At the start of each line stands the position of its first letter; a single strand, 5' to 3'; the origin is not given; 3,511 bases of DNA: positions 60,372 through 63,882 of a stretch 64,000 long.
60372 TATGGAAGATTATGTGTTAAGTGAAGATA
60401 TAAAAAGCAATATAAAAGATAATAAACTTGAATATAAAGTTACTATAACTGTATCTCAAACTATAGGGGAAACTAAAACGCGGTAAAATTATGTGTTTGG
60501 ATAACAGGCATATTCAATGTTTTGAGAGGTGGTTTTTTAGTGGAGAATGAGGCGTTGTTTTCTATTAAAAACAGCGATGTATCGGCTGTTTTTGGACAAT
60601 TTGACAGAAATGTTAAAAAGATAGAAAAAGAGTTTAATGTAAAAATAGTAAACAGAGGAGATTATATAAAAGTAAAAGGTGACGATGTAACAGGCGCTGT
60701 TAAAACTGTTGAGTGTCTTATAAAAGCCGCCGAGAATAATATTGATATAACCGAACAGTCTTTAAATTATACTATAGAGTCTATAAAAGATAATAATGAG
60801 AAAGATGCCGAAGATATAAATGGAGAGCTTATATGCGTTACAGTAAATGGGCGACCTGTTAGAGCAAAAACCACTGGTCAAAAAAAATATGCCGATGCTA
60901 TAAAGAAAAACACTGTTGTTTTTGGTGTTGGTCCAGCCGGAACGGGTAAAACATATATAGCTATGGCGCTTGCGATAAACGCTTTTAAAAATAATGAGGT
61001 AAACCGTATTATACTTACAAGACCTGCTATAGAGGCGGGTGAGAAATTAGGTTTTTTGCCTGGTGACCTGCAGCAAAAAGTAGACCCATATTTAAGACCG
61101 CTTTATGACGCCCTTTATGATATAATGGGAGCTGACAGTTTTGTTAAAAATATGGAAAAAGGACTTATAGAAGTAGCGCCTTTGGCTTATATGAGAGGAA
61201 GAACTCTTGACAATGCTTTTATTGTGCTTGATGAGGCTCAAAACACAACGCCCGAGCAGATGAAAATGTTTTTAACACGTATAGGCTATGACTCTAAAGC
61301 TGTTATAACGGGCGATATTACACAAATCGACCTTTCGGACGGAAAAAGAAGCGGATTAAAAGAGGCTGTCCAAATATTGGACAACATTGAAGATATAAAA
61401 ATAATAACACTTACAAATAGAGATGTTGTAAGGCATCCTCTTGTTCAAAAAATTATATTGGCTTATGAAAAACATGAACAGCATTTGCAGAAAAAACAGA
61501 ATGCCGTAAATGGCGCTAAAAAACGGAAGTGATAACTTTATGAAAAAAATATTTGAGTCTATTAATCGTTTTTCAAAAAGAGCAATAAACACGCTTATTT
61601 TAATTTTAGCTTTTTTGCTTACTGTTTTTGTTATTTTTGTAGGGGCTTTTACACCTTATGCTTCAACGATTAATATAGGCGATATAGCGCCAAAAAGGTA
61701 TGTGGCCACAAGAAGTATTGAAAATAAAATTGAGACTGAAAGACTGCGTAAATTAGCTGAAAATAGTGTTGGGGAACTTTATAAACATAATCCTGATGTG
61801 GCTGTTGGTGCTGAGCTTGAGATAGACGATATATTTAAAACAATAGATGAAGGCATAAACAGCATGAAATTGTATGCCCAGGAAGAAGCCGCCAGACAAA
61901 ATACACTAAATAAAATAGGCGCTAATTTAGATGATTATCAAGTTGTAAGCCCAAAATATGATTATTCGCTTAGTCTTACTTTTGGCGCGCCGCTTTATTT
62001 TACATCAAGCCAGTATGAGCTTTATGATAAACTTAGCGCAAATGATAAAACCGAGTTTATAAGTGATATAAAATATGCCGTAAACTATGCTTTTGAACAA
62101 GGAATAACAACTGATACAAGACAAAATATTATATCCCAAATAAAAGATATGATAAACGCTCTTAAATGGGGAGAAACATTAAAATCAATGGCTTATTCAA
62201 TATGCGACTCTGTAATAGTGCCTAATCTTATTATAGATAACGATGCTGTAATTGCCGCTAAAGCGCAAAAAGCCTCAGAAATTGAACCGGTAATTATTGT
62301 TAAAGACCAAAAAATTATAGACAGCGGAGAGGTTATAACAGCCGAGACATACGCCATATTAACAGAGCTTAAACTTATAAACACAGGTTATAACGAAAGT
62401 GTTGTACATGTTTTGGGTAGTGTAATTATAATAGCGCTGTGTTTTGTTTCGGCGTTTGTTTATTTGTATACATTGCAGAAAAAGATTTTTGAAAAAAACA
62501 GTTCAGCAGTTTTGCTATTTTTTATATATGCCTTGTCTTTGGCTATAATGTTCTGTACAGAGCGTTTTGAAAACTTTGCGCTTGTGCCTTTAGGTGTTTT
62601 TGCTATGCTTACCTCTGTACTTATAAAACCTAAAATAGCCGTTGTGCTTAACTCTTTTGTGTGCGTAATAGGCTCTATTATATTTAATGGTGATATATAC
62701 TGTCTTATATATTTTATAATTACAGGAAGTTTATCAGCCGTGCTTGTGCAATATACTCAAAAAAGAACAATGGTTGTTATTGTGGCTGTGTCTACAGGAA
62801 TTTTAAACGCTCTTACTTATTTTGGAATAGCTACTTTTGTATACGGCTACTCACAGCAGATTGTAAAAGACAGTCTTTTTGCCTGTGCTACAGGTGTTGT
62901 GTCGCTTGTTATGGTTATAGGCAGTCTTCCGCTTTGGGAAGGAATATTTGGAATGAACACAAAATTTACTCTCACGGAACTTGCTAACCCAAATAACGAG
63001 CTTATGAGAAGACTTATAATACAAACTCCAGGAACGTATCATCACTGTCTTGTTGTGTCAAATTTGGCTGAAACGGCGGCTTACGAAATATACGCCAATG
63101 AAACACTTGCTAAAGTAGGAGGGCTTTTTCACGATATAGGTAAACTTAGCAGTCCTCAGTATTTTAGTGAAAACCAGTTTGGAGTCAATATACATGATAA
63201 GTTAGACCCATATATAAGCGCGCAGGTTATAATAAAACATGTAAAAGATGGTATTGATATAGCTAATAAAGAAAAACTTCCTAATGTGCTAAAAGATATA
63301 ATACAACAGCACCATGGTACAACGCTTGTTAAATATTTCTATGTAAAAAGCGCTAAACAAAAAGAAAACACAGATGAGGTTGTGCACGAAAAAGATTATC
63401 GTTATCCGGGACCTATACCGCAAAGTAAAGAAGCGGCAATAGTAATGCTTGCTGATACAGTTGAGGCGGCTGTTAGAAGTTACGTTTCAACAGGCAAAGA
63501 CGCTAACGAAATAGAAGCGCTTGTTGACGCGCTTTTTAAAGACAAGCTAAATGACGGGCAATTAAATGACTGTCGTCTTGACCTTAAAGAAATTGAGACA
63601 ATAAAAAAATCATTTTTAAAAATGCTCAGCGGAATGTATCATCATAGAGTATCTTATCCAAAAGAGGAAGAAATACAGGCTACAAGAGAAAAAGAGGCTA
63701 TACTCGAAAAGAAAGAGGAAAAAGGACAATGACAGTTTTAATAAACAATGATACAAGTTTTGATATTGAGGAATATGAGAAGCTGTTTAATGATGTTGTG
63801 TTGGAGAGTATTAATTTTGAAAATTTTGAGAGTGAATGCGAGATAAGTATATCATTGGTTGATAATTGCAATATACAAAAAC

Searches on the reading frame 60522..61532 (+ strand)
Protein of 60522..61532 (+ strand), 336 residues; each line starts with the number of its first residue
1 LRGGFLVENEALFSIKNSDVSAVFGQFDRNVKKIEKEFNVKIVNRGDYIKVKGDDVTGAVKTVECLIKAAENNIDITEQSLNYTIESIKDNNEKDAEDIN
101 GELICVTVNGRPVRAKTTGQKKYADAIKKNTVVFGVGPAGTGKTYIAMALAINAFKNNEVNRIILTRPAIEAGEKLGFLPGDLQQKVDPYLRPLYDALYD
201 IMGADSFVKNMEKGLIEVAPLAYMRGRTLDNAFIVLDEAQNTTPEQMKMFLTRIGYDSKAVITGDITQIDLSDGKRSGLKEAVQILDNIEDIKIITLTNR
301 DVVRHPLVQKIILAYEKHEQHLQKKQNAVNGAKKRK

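Call 71: search_protein_families(library=pfam, proteins=[window:60522-61532:+], max_evalue=0.01)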
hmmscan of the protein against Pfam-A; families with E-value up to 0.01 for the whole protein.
window:60522-61532:+ (336 aa): 10 families
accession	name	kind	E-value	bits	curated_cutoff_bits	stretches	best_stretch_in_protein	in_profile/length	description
PF02562.22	PhoH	-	1.9e-97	325.2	27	1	113-316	2-205/205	PhoH-like protein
PF13245.12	AAA_19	-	1.1e-07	32.5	25.1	1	126-269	7-129/134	AAA domain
PF13604.12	AAA_30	-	6.7e-07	29.7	27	1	118-269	4-128/191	AAA domain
PF00270.35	DEAD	-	1.8e-05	24.9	26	1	118-170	2-55/167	DEAD/DEAH box helicase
PF20720.3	nSTAND3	-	0.00015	21.9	27.2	1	116-159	3-47/155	Novel STAND NTPase 3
PF01695.23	IstB_IS21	-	0.0006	19.8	24.1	1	127-157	89-119/238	IstB-like ATP binding protein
PF01057.23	Parvo_NS1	-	0.0007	19.1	20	1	125-151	108-134/271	Parvovirus non-structural protein NS1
PF13401.12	AAA_22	-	0.0024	18.6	27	0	134-251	9-105/130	AAA domain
PF04851.21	ResIII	-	0.0027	18.1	22.5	1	128-165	21-58/164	Type III restriction enzyme, res subunit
PF05707.18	Zot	-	0.0033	17.3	20.3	0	132-248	2-99/197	Zonular occludens toxin (Zot)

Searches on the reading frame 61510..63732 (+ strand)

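Call 71: search_protein_families(library=pfam, proteins=[window:61510-63732:+], max_evalue=0.01)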
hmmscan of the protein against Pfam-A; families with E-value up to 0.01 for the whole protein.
window:61510-63732:+ (740 aa): 3 families
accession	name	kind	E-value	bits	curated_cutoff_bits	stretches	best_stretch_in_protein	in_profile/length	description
PF07697.16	7TMR-HDED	-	7.1e-37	128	27.6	1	56-291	2-224/224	7TM-HD extracellular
PF07698.17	7TM-7TMR_HD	-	1.7e-26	93.8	29.4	1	301-484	4-190/190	7TM receptor with intracellular HD hydrolase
PF01966.28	HD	-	1.5e-15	58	22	1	509-653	1-115/116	HD domain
